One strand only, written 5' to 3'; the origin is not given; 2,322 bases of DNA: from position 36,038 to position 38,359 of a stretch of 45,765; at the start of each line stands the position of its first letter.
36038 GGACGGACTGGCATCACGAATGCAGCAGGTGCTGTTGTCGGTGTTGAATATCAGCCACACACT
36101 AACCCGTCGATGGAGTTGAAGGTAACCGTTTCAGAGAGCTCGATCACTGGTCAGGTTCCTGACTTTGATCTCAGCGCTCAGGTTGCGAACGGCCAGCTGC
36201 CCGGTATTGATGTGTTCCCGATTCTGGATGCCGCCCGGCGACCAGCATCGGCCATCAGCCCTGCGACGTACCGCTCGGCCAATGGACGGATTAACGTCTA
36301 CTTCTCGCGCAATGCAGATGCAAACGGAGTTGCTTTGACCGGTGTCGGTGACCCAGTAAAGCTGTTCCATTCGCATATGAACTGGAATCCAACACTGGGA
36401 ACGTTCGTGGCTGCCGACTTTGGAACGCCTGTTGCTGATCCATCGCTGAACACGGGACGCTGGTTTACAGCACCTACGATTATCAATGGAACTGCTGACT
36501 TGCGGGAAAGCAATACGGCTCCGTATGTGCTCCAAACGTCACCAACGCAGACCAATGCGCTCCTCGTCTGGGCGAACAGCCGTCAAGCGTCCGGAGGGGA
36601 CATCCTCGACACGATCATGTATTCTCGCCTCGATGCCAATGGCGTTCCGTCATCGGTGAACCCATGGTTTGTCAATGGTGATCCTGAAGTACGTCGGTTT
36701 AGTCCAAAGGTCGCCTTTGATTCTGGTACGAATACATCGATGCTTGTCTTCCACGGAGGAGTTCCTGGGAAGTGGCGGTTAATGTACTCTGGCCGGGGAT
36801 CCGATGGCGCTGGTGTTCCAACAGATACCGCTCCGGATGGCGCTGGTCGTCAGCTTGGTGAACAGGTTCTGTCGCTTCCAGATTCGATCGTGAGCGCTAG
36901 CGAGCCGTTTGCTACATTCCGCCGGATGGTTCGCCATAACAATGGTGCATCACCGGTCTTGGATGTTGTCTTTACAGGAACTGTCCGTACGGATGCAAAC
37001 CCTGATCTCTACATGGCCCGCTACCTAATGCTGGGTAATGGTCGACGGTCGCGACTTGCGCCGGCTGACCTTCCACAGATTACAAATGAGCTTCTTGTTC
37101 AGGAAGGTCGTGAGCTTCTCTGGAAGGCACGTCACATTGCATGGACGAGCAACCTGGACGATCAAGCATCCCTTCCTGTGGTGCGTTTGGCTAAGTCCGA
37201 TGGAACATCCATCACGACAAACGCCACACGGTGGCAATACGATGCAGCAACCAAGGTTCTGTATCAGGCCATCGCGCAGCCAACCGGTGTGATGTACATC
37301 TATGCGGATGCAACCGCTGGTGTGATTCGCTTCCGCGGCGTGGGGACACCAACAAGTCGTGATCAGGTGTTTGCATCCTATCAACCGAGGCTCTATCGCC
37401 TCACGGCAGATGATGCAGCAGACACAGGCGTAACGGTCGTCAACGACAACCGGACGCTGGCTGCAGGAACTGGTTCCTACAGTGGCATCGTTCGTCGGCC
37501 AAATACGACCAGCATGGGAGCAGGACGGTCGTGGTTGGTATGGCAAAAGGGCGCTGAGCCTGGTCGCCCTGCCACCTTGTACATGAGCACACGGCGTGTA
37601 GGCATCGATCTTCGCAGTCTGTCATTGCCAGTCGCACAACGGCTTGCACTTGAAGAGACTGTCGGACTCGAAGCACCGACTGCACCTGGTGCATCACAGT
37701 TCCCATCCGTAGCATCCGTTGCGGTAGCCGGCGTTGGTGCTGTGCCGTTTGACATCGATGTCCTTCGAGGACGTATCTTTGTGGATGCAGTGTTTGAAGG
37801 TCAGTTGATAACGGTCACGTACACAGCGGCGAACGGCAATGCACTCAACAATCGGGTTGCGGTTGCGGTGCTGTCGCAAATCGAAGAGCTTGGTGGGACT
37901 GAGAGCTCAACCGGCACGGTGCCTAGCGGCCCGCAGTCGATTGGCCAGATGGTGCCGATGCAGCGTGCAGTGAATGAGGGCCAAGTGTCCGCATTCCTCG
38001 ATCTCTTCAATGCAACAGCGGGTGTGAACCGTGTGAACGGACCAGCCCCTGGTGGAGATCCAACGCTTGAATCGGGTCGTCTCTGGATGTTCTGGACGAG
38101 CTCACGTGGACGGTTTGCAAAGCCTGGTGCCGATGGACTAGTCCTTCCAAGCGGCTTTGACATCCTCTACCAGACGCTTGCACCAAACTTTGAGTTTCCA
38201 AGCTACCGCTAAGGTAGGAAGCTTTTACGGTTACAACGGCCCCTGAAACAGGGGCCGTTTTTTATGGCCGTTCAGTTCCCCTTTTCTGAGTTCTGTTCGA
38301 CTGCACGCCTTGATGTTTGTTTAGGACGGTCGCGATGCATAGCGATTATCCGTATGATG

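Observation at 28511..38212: A 3233-aa, apparently non-repetitive giant exoprotein is the terminal gene of the operon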

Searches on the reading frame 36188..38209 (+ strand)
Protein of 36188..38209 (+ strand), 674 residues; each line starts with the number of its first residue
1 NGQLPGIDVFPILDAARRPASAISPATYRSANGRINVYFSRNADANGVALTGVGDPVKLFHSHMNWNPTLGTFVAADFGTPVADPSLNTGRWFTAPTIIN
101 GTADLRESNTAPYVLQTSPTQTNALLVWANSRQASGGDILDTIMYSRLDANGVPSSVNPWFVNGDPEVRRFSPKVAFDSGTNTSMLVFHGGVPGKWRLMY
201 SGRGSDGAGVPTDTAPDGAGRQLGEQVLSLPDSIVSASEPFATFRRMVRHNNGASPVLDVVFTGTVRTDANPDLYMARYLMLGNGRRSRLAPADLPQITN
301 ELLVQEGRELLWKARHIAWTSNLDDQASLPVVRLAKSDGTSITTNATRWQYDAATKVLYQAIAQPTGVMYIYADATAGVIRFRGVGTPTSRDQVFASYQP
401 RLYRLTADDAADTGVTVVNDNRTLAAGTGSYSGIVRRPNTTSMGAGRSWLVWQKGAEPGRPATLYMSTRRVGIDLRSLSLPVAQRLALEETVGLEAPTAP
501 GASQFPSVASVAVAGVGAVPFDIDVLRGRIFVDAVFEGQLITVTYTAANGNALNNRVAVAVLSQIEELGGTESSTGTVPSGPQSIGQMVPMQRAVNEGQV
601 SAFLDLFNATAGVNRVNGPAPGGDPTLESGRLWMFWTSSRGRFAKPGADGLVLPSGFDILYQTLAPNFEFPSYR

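Call 48: search_protein_representatives(alignment_id=A5)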
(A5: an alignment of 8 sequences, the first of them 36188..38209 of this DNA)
Query: 8 sequences, 692 profile positions. Proteins with E-value up to 0.001 (for the whole library): 294; up to 1e-10: 230; up to 1e-30: 109. The best 150 are listed.
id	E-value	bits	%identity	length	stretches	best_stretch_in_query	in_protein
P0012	2.9e-285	964.4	-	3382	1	1-692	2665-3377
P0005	1.0e-282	955.9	-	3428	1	1-692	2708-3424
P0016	2.7e-274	928.1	-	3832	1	1-692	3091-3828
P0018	3.1e-243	825.4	-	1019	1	1-692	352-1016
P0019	1.2e-232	790.5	-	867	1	1-692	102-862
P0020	1.2e-226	770.7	-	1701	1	1-692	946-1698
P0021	8.6e-225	764.5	-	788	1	1-690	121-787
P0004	1.4e-224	763.8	-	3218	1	1-692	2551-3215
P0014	2.5e-222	756.3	-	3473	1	2-686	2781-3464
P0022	5.6e-213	725.4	-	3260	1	1-690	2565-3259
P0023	1.1e-212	724.5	-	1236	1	2-686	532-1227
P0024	1.9e-210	717.1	-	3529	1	1-690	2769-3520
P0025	2.2e-208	710.3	-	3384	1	1-692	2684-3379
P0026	7.9e-200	682.0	-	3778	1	1-688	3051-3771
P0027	8.2e-199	678.6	-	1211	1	1-692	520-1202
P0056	3.5e-51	190.7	-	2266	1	27-655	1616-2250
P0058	1.9e-48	181.6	-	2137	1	30-685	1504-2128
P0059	9.8e-45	169.4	-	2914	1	118-618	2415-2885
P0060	2.6e-44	168.0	-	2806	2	156-618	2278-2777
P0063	4.6e-43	163.9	-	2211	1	24-657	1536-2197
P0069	3.0e-41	157.8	-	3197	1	125-658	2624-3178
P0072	1.4e-40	155.6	-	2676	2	10-612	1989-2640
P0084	1.0e-37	146.1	-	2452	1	31-685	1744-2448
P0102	2.1e-33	131.9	-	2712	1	2-659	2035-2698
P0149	2.6e-27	111.8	-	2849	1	154-658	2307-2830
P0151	1.1e-26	109.7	-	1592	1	2-659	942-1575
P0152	2.5e-26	108.6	-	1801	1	136-619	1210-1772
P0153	4.2e-26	107.8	-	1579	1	132-618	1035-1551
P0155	1.2e-25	106.2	-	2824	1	25-658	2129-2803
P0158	3.6e-25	104.7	-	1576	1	2-618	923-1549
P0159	4.4e-25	104.4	-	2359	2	31-295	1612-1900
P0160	4.9e-25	104.3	-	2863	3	156-614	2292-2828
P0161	1.8e-24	102.4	-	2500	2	386-657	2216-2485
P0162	1.9e-24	102.3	-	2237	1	28-618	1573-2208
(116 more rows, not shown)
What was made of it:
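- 36233..38209 (+): C-terminal propeller module (aa ~2575-3233) with inserted beta domains. This is the most widely conserved part of the family. It ends in the conserved motif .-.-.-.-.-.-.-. ... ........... 294 representative hits (call 48).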

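Call 50: list_cluster_members(proteins=[P0056, P0058, P0059, P0060, P0063, P0069, P0072, P0084, P0102, P0024])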
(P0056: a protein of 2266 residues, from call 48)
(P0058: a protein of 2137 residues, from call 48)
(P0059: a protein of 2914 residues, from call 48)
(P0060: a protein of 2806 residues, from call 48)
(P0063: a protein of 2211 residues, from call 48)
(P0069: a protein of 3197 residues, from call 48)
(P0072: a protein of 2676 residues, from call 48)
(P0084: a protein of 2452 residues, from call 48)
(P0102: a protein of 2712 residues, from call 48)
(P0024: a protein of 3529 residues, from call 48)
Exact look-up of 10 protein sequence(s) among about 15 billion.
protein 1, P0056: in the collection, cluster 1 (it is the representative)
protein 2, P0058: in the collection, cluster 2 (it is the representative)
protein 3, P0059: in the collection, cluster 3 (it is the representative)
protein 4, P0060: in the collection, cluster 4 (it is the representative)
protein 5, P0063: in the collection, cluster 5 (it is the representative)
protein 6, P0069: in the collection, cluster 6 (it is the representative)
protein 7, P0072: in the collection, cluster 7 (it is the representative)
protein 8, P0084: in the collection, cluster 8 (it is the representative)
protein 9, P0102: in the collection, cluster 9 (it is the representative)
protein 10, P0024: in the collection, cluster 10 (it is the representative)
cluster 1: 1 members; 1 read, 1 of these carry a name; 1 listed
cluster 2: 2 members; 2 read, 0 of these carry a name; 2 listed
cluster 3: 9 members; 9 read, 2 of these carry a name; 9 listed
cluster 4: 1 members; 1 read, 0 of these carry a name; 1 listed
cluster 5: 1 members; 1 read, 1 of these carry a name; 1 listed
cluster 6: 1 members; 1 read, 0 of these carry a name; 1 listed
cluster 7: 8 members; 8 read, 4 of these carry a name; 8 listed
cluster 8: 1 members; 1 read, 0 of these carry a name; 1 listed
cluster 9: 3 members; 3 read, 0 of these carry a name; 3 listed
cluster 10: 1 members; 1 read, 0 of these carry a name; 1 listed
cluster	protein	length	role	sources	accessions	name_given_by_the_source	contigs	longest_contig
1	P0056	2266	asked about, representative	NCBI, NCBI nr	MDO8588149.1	MAG: hypothetical protein Q7T82_14070 [Armatimonadota bacterium] | hypothetical protein [Armatimonadota bacterium]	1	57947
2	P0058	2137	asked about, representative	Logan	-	-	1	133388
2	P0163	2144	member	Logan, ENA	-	-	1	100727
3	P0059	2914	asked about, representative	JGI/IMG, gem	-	-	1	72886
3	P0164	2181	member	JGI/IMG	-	hypothetical protein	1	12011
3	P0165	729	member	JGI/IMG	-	hypothetical protein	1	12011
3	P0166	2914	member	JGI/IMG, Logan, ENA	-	-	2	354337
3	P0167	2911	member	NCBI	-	-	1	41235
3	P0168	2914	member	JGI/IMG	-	-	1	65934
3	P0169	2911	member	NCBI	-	-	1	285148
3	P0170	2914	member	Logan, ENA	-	-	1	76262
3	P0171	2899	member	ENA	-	-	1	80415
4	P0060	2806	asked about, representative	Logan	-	-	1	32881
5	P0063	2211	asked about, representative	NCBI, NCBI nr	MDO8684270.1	MAG: PQQ-binding-like beta-propeller repeat protein [Armatimonadota bacterium] | PQQ-binding-like beta-propeller repeat protein [Armatimonadota bacterium]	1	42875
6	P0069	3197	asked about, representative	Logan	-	-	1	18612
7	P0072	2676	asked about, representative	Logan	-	-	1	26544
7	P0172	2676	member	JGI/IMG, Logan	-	hypothetical protein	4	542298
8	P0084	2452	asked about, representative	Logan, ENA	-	-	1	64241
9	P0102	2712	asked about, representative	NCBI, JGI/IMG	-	-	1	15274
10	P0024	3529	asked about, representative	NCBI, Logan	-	-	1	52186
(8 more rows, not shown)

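Call 51: search_protein_families(library=pfam, proteins=[P0056, P0058, P0059, P0063], max_evalue=0.01)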
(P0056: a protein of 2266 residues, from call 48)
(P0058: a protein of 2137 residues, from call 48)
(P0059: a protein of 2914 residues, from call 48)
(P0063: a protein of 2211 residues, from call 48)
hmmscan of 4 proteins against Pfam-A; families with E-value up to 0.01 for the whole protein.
P0056 (2266 aa): 3 families
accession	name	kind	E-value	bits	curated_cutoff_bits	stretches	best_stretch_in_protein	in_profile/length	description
PF25275.1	Golvesin_C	-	1.1e-22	80.9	31.6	1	84-225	2-130/132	Golvesin C-terminal domain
PF13570.13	Beta-prop_ACSF4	-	1.4e-14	54.7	133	1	630-887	133-328/329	Beta-alanine-activating enzyme, beta-propeller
PF13360.13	PQQ_2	-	7.8e-06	26.1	27.6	0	702-887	71-223/233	Outer membrane protein assembly factor BamB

P0058 (2137 aa): 4 families
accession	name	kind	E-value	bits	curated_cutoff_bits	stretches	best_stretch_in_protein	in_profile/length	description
PF25275.1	Golvesin_C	-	6.5e-14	52.6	31.6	2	113-201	36-116/132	Golvesin C-terminal domain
PF13570.13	Beta-prop_ACSF4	-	2.6e-13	50.5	133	1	638-815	133-289/329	Beta-alanine-activating enzyme, beta-propeller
PF13360.13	PQQ_2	-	8.2e-13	49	27.6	2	588-682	64-152/233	Outer membrane protein assembly factor BamB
PF01011.28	PQQ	-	3.8e-06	26.3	26.7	0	307-367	29-83/595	Glucose/ethanol/alcohol dehydrogenase, beta-propeller domain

P0059 (2914 aa): 2 families
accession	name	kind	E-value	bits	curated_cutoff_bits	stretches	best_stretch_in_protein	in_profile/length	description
PF25275.1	Golvesin_C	-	8.3e-13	49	31.6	2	450-590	16-131/132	Golvesin C-terminal domain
PF13570.13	Beta-prop_ACSF4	-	0.0072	16.2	133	0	1294-1332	60-98/329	Beta-alanine-activating enzyme, beta-propeller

P0063 (2211 aa): 4 families
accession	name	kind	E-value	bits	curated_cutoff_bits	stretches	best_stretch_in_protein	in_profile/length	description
PF13570.13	Beta-prop_ACSF4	-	1.6e-23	84.1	133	1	674-843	57-205/329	Beta-alanine-activating enzyme, beta-propeller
PF25275.1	Golvesin_C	-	1.3e-20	74.2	31.6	2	144-255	36-131/132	Golvesin C-terminal domain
PF13360.13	PQQ_2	-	6.6e-14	52.6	27.6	1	677-839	72-223/233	Outer membrane protein assembly factor BamB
PF25292.1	Beta-prop_CGLA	-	0.0046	16.9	26.8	0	735-793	50-107/316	Lambda-carrageenase beta-propeller domain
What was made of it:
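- On PQQ-like beta-propeller (PQQ_2 / BamB type): The relatives P0058 and P0063 pass, at 49 and 52.6 bits against a cut-off of 27.6 (call 51).
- Closest known: PQQ-like 8-bladed propellers. Same: Relatives pass the Pfam PQQ_2 cut-off (call 51).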

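Call 55: find_homologous_proteins(query=A6, max_evalue=0.001)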
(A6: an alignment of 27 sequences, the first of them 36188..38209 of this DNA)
Query A6 (27 sequences) (674 aa, profile of the alignment): 5 proteins with E <= 0.001 among 8000 candidates.
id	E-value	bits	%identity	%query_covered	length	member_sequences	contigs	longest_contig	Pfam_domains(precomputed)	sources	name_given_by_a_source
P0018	8.7e-201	687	56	100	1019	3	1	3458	-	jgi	-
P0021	7.1e-200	684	41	99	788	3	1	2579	-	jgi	jgi:hypothetical protein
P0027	1.6e-189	650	39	100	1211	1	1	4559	-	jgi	jgi:hypothetical protein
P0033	2.7e-175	603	38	100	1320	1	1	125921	-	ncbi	-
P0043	1.2e-90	323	99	45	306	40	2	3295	-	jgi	jgi:hypothetical protein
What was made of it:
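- Tried and rejected: The second search, with a 27-row alignment, returned only 5 proteins (call 55).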

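Call 77: find_encoding_contigs(protein=P0063, flank=10000, max_places=1)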
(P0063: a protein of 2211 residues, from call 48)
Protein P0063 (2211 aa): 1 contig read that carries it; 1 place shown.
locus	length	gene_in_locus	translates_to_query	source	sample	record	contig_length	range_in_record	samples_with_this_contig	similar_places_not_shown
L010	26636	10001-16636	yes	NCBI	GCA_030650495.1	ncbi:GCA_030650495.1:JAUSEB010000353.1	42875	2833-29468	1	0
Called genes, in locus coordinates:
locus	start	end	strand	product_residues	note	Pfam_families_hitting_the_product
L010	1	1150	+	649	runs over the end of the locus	PF00111:Fer2, PF13510:Fer2_4, PF10588:NADH-G_4Fe-4S_3, PF22117:Fer4_Nqo3, PF04879:Molybdop_Fe4S4 (weak), PF22151:Fer4_NDSU1 (faint), PF00384:Molybdopterin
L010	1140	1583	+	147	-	PF14697:Fer4_21 (faint), PF12797:Fer4_2 (faint), PF13237:Fer4_10, PF12838:Fer4_7, PF13183:Fer4_8 (faint), PF13187:Fer4_9 (weak), PF13484:Fer4_16 (faint), PF00037:Fer4 (weak)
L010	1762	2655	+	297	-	PF16881:LIAS_N, PF04055:Radical_SAM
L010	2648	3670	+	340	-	PF00180:Iso_dh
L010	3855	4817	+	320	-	PF00676:E1_dh, PF02775:TPP_enzyme_C (weak)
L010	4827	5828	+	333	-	PF02779:Transket_pyr, PF02780:Transketolase_C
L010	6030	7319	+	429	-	PF00364:Biotin_lipoyl, PF25997:BSH_YhbJ (weak), PF25919:BSH_CusB (weak), PF02817:E3_binding, PF00198:2-oxoacid_dh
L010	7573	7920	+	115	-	PF02261:Asp_decarbox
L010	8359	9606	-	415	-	-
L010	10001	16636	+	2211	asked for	PF25275:Golvesin_C, PF13570:Beta-prop_ACSF4, PF13360:PQQ_2 (weak)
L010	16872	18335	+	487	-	PF11104:PilM_2, PF14450:FtsA, PF11104:PilM_2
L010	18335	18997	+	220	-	-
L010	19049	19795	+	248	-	-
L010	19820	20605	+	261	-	-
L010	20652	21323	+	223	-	PF07660:STN (faint)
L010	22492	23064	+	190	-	PF00263:Secretin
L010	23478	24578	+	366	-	PF00465:Fe-ADH (weak), PF13685:Fe-ADH_2, PF01761:DHQ_synthase, PF24621:DHQS_C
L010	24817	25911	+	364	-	PF04015:DUF362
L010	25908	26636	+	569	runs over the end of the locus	PF00069:Pkinase, PF03109:ABC1 (faint), PF07714:PK_Tyr_Ser-Thr, PF03793:PASTA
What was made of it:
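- In L010 the family member sits next to pilMNOQ with no pilin genes upstream (call 77). In L010 that linkage exists with no adjacent pilin genes (call 77).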

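Call 78: find_encoding_contigs(protein=P0172, flank=10000, max_places=1)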
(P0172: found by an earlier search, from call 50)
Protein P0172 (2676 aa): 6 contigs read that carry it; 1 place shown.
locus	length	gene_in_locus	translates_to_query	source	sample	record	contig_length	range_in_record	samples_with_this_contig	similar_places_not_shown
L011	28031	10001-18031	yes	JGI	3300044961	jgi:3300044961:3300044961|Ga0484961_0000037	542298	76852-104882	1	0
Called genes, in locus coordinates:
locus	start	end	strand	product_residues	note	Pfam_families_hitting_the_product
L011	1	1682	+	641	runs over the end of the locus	PF07963:N_methyl (weak)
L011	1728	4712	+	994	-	-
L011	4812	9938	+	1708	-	PF13709:DUF4159 (weak)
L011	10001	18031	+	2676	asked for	-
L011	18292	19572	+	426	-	PF11104:PilM_2, PF06723:MreB_Mbl (faint), PF14450:FtsA, PF11104:PilM_2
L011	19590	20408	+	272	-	-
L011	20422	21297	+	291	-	-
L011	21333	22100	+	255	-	-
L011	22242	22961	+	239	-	PF07660:STN (faint)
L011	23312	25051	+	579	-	-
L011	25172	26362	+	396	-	PF01264:Chorismate_synt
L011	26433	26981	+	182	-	PF01202:SKI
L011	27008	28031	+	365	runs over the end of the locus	PF13685:Fe-ADH_2 (weak), PF01761:DHQ_synthase, PF24621:DHQS_C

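Call 81: find_related_loci(query=A5, collection=genome_contigs, flank=5000)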
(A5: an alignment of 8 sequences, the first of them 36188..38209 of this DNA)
Query A5 (674 aa) in genome_contigs; peptide patterns used: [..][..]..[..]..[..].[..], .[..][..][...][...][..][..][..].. (x = any residue, [..] = any of these).
80 stretches matched a pattern; 21 encode a relative of the query (tblastn E <= 1e-3); 21 distinct loci.
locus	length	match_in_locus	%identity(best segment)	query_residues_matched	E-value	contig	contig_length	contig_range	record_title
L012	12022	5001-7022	93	1-674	0e+0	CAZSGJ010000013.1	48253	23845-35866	MAG TPA_asm: uncultured Armatimonadia bacterium isolate binchicken_co298_479 genome assembly, contig: NODE_1116_length_4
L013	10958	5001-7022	92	1-674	0e+0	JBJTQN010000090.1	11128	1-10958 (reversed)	MAG: Armatimonadota bacterium isolate samp_4448_semibin_323 samp_4448_569489, whole genome shotgun sequence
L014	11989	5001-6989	51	2-673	0e+0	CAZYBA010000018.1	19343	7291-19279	MAG TPA_asm: uncultured Armatimonadia bacterium isolate SRP193358_co1_848 genome assembly, contig: NODE_7059_length_1934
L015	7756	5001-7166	42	1-673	7e-166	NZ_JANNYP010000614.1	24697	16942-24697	MAG: Armatimonas sp. isolate VAR_34_concoct_113 VAR_34_k141_72466, whole genome shotgun sequence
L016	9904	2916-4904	55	2-673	0e+0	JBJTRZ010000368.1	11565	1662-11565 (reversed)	MAG: Armatimonadota bacterium isolate samp_4448_concoct_1803 samp_4448_1473855, whole genome shotgun sequence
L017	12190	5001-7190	41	1-673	2e-150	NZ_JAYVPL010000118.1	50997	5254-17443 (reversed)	MAG: Armatimonas sp. isolate GL72_DN_metabinner_2 GL72_DN_metabinner_2_117, whole genome shotgun sequence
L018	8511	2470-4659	41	1-673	1e-146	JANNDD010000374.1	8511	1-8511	MAG: Armatimonas sp. isolate OTE_78_concoct_371 OTE_78_k141_1340419, whole genome shotgun sequence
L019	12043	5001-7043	38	1-673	3e-122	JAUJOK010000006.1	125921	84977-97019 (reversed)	MAG: Armatimonadaceae bacterium isolate YX3bin16 opera_contig_316, whole genome shotgun sequence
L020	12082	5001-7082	38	2-673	2e-121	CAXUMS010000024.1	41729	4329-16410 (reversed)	MAG TPA_asm: uncultured Armatimonadaceae bacterium isolate public_SRR11456914_metawrap_bin.15 genome assembly, contig: p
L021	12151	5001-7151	34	2-673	5e-108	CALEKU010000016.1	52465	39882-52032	MAG TPA_asm: uncultured Armatimonadetes bacterium isolate SRR4028131_bin.12_CONCOCT_v1.1_MAG genome assembly, contig: ER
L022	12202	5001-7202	36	2-674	9e-108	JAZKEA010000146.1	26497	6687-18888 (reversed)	MAG: Armatimonadota bacterium isolate DC_HB_02_SPN181219-bin009 DCHB02SPN_B009_0_000000000146, whole genome shotgun sequ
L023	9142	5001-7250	32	1-673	5e-94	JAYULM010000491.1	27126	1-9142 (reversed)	MAG: Armatimonadota bacterium isolate GFS_9362 GFS_9362_490, whole genome shotgun sequence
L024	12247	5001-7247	32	1-669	7e-89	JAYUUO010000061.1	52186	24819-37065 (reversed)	MAG: Armatimonadota bacterium isolate GL122_UP_metabat_80 GL122_UP_metabat_80_60, whole genome shotgun sequence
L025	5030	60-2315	31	1-668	1e-85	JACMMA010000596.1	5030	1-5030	MAG: Armatimonadota bacterium isolate ES-bin-63 ES-bin-63-contig-k141_6937905, whole genome shotgun sequence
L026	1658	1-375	99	550-674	5e-78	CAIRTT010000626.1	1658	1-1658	MAG: uncultured Armatimonadetes bacterium isolate Kiruna3_bin-4623 genome assembly, contig: bin-4623:626/673, whole geno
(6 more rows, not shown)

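Call 100: list_cluster_members(proteins=[P0162, P0161, P0160, P0159, P0158, P0155, P0153, P0152, P0151, P0149])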
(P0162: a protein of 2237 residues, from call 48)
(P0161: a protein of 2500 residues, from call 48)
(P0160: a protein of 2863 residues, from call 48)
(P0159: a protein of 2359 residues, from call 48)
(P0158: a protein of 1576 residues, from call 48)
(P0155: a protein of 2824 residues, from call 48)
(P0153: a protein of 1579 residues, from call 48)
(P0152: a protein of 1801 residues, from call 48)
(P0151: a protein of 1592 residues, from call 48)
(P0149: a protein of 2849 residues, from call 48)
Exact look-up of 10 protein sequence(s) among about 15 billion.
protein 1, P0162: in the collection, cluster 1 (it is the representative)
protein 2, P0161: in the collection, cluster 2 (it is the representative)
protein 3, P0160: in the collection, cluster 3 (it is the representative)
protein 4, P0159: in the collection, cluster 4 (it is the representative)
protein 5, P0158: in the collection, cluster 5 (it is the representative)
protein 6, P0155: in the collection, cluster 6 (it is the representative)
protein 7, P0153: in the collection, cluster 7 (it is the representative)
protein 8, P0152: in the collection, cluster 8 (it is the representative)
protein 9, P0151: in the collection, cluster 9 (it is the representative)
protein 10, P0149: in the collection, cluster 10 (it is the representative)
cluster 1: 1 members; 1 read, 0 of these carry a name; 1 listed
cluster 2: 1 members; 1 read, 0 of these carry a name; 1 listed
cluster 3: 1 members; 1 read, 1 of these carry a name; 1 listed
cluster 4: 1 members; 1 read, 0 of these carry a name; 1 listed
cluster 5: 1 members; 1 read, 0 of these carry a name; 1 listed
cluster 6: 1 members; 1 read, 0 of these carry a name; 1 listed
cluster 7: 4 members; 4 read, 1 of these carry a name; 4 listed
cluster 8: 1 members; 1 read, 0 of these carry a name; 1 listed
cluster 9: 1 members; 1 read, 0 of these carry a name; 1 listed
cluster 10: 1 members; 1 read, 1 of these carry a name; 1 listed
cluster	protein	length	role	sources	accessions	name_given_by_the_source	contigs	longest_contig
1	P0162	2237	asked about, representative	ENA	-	-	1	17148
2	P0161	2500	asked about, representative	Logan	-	-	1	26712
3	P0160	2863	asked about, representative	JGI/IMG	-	hypothetical protein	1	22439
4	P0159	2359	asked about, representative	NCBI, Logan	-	-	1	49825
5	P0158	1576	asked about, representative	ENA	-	-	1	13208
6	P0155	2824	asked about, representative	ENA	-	-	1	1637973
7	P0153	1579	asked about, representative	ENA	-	-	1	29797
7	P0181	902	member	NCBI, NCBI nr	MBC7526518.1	MAG: hypothetical protein H7308_03115, partial [Chthonomonadaceae bacterium] | hypothetical protein [Chthonomonadaceae bacterium]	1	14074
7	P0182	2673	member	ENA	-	-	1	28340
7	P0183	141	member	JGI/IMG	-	-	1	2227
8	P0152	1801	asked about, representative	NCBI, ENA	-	-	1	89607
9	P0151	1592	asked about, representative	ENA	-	-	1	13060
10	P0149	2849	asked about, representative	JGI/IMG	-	hypothetical protein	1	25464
